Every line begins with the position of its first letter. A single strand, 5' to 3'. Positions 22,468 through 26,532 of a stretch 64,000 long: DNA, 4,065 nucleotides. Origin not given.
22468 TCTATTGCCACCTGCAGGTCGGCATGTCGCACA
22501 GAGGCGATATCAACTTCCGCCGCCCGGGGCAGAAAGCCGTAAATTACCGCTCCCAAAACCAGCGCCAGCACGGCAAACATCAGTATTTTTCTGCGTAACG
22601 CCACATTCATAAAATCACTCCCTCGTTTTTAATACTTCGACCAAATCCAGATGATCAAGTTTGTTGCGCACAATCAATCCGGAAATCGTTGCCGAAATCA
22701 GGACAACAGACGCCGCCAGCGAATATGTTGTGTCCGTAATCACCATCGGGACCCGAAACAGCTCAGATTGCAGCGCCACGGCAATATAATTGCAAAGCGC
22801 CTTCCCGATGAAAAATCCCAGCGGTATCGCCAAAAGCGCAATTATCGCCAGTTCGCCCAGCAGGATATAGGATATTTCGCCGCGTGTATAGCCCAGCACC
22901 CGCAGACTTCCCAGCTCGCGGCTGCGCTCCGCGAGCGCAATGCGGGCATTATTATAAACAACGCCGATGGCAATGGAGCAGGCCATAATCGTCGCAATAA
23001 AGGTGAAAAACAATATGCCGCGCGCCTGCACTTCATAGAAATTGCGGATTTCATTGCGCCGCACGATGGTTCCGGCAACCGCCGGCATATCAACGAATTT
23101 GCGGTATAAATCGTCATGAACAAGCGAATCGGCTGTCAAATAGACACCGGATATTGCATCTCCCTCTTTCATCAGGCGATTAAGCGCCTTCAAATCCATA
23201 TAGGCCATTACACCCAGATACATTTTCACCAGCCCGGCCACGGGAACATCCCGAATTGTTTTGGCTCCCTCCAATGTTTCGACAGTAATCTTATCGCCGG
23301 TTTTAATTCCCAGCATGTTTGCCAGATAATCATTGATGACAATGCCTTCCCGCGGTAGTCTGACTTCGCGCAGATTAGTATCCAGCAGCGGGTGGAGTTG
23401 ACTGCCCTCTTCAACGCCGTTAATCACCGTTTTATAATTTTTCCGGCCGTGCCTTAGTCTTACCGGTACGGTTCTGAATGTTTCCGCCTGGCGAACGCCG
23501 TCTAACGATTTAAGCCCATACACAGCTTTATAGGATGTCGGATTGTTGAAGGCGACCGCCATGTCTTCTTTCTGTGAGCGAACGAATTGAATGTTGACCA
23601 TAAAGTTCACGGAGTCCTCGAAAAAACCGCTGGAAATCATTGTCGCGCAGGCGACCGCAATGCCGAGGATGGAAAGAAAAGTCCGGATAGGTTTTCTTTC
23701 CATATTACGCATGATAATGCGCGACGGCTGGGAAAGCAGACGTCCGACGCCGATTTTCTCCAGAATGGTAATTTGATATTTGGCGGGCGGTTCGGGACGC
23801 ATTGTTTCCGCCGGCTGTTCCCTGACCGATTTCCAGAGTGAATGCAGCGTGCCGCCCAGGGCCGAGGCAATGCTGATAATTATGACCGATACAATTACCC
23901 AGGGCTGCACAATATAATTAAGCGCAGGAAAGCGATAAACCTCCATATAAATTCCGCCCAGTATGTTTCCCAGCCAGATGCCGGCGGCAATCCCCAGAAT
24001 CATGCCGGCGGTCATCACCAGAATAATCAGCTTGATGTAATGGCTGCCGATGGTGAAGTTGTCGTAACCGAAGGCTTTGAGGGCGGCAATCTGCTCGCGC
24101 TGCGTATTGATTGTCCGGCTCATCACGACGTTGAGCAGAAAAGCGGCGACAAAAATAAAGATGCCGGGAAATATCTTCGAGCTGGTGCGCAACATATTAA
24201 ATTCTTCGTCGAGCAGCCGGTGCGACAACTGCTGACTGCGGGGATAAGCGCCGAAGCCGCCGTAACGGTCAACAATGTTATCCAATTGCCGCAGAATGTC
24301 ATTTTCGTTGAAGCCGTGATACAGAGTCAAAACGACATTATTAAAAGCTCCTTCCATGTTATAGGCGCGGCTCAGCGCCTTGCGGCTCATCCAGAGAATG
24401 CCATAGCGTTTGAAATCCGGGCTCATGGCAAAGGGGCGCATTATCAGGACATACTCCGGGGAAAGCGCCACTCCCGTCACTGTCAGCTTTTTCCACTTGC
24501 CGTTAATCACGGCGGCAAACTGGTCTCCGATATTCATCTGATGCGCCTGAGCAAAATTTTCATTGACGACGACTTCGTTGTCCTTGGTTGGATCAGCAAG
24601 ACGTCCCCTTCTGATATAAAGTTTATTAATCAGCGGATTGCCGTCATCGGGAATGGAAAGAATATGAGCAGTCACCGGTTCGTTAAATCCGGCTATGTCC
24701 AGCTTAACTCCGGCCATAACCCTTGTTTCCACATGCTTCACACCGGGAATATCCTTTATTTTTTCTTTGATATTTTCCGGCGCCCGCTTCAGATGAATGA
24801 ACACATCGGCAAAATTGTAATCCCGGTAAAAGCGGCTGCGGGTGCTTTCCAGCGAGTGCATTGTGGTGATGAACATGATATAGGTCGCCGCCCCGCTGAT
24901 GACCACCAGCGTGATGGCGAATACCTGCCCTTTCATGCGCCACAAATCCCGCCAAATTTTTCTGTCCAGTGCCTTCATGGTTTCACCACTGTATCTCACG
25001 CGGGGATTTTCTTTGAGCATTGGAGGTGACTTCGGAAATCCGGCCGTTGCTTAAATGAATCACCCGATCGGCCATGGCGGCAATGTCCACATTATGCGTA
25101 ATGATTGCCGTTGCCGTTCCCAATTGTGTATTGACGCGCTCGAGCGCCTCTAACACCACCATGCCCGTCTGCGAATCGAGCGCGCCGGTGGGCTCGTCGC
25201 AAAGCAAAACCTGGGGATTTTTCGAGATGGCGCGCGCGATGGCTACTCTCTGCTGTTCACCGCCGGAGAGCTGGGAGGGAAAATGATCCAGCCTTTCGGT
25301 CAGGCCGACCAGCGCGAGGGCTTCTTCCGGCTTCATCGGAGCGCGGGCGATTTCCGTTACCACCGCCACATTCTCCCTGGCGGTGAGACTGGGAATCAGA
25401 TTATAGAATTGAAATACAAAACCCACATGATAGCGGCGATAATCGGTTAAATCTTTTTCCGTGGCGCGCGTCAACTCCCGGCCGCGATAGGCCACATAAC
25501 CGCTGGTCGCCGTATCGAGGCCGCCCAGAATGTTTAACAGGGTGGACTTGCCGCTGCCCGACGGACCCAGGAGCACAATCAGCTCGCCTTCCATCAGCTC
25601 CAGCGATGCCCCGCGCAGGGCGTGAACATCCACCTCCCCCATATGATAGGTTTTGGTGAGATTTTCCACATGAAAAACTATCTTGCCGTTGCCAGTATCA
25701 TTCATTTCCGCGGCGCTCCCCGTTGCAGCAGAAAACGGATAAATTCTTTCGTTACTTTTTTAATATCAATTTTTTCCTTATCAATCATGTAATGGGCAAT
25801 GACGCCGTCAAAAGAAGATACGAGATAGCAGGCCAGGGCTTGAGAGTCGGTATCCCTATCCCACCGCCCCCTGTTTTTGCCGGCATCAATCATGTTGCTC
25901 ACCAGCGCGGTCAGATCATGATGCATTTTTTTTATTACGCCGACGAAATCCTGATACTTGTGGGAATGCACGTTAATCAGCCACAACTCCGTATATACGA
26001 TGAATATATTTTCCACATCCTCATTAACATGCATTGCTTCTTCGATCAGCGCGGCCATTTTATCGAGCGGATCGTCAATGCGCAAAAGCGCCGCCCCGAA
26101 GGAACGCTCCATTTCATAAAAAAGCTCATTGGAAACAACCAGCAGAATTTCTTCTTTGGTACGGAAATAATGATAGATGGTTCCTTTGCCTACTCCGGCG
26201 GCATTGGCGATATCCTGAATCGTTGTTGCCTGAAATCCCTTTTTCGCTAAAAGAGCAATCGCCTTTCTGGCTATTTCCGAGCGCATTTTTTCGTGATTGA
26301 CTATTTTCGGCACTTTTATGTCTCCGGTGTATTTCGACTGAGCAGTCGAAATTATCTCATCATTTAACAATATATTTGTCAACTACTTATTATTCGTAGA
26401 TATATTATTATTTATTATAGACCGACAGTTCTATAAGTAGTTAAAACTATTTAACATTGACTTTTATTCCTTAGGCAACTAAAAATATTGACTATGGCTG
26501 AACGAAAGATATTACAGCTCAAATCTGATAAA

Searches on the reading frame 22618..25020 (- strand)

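Call 39: search_protein_families(library=pfam, proteins=[window:22618-25020:-], max_evalue=0.00001)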
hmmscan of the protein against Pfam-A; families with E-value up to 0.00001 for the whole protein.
window:22618-25020:- (801 aa): 2 families
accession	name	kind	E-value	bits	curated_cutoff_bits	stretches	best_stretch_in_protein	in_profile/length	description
PF02687.27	FtsX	-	5.9e-25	88.1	25.5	2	283-403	2-120/120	FtsX-like permease C-terminal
PF12704.14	MacB_PCD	-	1.1e-14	55.6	27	1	447-632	1-193/207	MacB-like periplasmic core domain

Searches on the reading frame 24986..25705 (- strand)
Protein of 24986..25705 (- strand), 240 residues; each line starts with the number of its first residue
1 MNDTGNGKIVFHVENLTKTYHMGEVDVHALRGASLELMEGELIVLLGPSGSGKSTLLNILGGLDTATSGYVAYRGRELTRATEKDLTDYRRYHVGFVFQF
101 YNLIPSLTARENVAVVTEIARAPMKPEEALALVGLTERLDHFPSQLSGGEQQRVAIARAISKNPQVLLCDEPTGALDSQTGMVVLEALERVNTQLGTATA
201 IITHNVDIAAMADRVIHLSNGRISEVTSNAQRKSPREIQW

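Call 39: search_protein_families(library=pfam, proteins=[window:24986-25705:-], max_evalue=0.00001)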
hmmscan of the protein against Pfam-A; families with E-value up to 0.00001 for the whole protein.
window:24986-25705:- (240 aa): 2 families
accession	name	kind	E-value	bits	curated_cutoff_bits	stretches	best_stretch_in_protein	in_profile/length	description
PF00005.33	ABC_tran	-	1.7e-35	123.1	25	1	30-173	1-136/137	ABC transporter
PF13521.12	AAA_28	-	9.9e-06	26.3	27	0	43-63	2-22/164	AAA domain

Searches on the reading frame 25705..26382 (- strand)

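Call 39: search_protein_families(library=pfam, proteins=[window:25705-26382:-], max_evalue=0.00001)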
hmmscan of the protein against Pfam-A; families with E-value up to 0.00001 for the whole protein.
window:25705-26382:- (226 aa): 1 family
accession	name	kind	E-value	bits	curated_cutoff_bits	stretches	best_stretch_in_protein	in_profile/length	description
PF00440.29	TetR_N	-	1.8e-17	63.3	24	1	39-81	3-45/47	Bacterial regulatory proteins, tetR family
